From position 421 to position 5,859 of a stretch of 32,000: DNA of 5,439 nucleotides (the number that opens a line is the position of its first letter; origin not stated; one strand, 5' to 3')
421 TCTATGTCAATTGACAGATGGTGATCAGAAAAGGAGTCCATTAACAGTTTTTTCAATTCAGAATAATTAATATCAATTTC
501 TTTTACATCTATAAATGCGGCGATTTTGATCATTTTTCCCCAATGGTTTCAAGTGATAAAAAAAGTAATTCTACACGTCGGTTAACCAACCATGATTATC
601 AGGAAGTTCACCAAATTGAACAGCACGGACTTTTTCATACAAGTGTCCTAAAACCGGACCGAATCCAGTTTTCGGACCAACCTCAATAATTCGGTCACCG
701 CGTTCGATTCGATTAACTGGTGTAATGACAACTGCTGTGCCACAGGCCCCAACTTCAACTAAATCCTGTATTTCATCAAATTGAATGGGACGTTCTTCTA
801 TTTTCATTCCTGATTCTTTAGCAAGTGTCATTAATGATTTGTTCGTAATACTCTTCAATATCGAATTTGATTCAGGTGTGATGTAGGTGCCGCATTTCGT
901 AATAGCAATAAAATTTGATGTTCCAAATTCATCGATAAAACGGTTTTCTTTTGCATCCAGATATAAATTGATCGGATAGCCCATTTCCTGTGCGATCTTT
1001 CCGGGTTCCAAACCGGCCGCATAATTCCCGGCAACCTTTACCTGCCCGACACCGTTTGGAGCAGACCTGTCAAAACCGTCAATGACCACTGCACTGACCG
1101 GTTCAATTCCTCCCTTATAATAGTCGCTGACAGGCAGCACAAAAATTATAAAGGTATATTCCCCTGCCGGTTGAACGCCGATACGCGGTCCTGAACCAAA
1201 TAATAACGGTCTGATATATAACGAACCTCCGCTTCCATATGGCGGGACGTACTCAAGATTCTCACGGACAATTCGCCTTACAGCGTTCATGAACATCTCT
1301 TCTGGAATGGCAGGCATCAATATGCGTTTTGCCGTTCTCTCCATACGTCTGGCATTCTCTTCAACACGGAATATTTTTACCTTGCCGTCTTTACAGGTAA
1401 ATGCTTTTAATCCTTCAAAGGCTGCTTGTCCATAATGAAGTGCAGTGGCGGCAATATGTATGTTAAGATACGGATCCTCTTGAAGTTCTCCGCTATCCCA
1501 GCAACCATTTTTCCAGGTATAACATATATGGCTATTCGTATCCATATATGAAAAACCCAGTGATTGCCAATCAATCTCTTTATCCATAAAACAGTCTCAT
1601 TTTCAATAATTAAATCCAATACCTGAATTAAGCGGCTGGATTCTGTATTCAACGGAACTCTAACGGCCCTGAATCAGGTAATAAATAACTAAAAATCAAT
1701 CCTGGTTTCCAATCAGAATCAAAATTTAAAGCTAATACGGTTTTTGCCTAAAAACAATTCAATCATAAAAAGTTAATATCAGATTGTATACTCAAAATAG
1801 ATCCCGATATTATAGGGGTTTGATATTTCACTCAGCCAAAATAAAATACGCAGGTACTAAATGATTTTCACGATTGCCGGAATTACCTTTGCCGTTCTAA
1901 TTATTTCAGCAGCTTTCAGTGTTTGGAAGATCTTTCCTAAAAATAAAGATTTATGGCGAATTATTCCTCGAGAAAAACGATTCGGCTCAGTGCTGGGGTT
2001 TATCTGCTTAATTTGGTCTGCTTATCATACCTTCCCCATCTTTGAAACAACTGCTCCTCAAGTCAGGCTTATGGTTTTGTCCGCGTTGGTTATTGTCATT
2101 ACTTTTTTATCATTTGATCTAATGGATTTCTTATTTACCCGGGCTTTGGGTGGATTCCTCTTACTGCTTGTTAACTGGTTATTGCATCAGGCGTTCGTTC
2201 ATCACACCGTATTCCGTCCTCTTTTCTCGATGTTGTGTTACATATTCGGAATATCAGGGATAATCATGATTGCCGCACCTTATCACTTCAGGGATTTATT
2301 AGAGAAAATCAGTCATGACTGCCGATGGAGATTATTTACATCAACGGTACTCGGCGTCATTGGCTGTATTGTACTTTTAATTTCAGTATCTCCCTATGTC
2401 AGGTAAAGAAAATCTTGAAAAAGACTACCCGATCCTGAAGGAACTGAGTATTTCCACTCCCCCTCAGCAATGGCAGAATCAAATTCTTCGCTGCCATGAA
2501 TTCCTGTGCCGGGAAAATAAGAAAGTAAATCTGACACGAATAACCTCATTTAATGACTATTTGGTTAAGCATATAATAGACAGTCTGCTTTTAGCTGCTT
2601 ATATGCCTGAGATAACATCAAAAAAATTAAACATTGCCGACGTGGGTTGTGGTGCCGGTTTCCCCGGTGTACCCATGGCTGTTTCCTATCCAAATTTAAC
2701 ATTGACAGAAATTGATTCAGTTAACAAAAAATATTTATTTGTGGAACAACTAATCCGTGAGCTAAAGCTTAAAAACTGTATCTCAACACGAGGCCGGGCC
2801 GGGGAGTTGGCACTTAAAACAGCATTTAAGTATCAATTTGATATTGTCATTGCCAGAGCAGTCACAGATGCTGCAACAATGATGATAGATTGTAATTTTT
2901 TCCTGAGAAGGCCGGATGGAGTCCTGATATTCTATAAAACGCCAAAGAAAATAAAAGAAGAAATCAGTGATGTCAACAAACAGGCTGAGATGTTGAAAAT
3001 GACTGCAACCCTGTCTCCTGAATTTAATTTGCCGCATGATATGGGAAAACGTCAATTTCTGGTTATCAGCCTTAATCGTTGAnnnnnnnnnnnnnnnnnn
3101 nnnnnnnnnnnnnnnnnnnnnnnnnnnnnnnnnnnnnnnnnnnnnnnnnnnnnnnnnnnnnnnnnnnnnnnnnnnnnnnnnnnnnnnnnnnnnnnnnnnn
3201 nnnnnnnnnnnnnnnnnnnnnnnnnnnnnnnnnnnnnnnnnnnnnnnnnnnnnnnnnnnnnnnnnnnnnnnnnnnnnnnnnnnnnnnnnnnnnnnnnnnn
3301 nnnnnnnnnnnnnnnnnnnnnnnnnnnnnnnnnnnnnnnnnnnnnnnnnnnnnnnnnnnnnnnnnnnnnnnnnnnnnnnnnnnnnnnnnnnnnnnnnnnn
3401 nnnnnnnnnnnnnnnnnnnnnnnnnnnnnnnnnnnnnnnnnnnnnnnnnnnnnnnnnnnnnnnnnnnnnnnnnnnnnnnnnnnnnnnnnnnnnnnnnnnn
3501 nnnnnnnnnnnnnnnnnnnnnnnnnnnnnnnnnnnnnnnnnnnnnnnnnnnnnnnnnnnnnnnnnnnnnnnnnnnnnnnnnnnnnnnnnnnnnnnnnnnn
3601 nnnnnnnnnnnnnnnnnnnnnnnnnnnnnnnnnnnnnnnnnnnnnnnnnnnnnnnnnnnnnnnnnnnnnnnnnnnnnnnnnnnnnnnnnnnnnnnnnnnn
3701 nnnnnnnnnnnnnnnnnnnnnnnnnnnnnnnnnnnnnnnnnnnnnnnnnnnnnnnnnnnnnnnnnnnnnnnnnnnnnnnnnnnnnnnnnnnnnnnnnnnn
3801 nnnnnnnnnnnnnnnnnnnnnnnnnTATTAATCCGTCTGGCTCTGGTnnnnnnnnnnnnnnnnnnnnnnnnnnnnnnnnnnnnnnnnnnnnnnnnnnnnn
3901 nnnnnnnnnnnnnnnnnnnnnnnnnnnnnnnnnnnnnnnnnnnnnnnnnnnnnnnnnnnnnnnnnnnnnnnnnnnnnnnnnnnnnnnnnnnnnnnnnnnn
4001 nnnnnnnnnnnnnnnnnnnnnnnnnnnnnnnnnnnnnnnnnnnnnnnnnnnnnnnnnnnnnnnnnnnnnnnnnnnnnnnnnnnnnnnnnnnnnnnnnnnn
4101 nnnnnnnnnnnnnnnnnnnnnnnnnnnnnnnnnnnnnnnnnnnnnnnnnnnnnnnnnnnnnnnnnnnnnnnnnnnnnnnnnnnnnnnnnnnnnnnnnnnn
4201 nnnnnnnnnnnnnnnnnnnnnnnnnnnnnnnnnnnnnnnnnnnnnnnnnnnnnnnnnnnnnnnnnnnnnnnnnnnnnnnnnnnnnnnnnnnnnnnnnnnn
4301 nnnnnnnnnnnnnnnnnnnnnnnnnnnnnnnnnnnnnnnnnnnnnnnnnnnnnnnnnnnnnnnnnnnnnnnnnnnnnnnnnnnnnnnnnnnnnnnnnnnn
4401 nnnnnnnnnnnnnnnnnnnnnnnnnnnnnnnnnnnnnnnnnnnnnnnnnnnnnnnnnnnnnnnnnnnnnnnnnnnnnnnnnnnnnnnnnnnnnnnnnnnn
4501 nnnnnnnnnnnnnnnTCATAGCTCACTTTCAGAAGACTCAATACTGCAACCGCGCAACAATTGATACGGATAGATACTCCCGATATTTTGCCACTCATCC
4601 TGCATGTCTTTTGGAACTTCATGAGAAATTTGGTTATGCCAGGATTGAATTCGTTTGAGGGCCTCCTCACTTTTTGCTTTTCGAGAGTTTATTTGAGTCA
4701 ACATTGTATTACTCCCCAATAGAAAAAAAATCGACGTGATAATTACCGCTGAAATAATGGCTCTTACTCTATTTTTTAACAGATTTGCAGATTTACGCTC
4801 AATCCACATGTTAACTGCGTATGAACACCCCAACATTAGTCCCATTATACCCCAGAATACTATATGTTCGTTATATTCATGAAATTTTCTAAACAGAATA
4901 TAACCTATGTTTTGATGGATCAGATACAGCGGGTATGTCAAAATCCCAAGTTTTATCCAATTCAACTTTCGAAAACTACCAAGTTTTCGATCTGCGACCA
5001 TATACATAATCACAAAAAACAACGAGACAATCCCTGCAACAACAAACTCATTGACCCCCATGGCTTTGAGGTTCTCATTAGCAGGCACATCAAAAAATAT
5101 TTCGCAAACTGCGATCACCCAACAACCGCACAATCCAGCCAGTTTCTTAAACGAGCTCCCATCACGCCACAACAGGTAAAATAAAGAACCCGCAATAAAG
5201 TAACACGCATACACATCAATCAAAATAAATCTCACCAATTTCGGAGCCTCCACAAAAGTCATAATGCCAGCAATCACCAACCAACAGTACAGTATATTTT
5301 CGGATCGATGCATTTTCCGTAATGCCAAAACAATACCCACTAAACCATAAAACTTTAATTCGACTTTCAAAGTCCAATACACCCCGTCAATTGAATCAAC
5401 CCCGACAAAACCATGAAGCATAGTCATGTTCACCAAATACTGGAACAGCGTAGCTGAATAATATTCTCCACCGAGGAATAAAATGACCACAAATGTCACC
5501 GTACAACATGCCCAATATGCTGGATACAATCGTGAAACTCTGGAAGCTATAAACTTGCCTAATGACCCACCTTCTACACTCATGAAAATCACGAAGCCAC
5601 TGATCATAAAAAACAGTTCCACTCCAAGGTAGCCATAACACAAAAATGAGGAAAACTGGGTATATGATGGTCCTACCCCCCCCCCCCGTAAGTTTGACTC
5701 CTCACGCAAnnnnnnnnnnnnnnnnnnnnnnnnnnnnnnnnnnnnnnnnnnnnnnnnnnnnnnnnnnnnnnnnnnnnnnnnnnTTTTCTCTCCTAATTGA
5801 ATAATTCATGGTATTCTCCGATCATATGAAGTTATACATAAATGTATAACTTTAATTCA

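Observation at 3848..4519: Stand-alone class-B PBP 'pedestal' domain protein with no transpeptidase domain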

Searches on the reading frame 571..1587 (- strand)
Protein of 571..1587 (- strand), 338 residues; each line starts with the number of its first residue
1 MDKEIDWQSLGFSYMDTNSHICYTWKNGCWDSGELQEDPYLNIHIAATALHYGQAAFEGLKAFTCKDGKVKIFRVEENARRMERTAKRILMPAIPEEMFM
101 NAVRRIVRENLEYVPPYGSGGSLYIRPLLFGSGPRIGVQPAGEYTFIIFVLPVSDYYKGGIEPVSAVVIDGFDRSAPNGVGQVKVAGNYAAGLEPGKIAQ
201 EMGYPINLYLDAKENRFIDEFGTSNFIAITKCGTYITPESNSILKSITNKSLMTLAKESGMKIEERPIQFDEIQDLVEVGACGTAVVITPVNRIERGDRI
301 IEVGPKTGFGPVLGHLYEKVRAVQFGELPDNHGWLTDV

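Call 78: search_protein_families(library=pfam, proteins=[window:571-1587:-], max_evalue=0.001)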
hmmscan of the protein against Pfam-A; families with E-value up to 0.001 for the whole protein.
window:571-1587:- (338 aa): 1 family
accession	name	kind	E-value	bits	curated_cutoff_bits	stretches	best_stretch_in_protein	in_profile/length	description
PF01063.24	Aminotran_4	-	5.3e-30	105.4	28.5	1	56-294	2-223/223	Amino-transferase class IV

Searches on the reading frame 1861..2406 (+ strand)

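Call 3: search_protein_families(library=pfam, proteins=[window:1861-2406:+], max_evalue=0.1)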
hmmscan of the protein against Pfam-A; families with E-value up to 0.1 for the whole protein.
window:1861-2406:+ (181 aa): 2 families
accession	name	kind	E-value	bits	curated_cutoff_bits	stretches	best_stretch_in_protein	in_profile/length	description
PF01769.21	MgtE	-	0.0056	17.4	27.6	1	12-84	16-85/125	Divalent cation transporter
PF20479.3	TMEM128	-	0.011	16.7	23.9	1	103-178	25-100/124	TMEM128 protein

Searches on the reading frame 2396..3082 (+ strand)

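Call 3: search_protein_families(library=pfam, proteins=[window:2396-3082:+], max_evalue=0.1)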
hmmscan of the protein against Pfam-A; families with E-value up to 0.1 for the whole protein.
window:2396-3082:+ (228 aa): 5 families
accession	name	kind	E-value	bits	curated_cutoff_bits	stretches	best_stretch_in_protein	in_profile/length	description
PF02527.21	GidB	-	8.8e-34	116.9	27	1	28-208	3-174/184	rRNA small subunit methyltransferase G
PF13847.12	Methyltransf_31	-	4e-06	27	27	1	75-162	2-89/145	Methyltransferase domain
PF05175.20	MTS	-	0.00011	22.3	23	1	63-127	20-82/170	Methyltransferase small domain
PF13649.12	Methyltransf_25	-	0.015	16.4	27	1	80-154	1-71/97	Methyltransferase domain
PF08242.18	Methyltransf_12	-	0.045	14.9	30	1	82-160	2-78/98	Methyltransferase domain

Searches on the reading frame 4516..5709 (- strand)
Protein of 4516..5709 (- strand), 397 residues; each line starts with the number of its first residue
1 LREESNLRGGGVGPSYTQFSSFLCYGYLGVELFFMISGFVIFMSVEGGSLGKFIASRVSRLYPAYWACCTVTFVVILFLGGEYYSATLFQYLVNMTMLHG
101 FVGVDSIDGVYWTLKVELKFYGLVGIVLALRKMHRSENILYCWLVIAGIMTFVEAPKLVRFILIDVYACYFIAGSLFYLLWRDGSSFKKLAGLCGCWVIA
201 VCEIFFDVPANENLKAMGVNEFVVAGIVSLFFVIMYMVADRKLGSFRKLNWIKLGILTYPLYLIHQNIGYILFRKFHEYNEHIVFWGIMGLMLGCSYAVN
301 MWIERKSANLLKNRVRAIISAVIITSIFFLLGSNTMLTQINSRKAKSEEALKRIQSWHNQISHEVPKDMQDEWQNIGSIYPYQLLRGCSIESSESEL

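Call 3: search_protein_families(library=pfam, proteins=[window:4516-5709:-], max_evalue=0.1)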
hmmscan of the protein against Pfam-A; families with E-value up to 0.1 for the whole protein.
window:4516-5709:- (397 aa): 3 families
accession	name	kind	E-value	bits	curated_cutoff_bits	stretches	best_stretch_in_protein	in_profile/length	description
PF01757.29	Acyl_transf_3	-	1.9e-21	76.9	31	1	26-300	44-325/326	Acyltransferase domain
PF10864.13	DUF2663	-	0.022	15.6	25.2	1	274-350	10-84/127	Protein of unknown function (DUF2663)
PF08158.18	SDA1_HEAT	-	0.091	12.1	26.4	0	296-355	126-186/364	SDA1, HEAT repeat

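Call 4: search_protein_families(library=ncbifam, proteins=[window:4516-5709:-], max_evalue=0.1)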
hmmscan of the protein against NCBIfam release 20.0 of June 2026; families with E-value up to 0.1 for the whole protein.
window:4516-5709:- (397 aa): 1 family
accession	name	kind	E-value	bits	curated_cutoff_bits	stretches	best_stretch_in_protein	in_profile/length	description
NF010196.0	PRK13673.1-3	equivalog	0.094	13.1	141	1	156-235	30-109/117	hypothetical protein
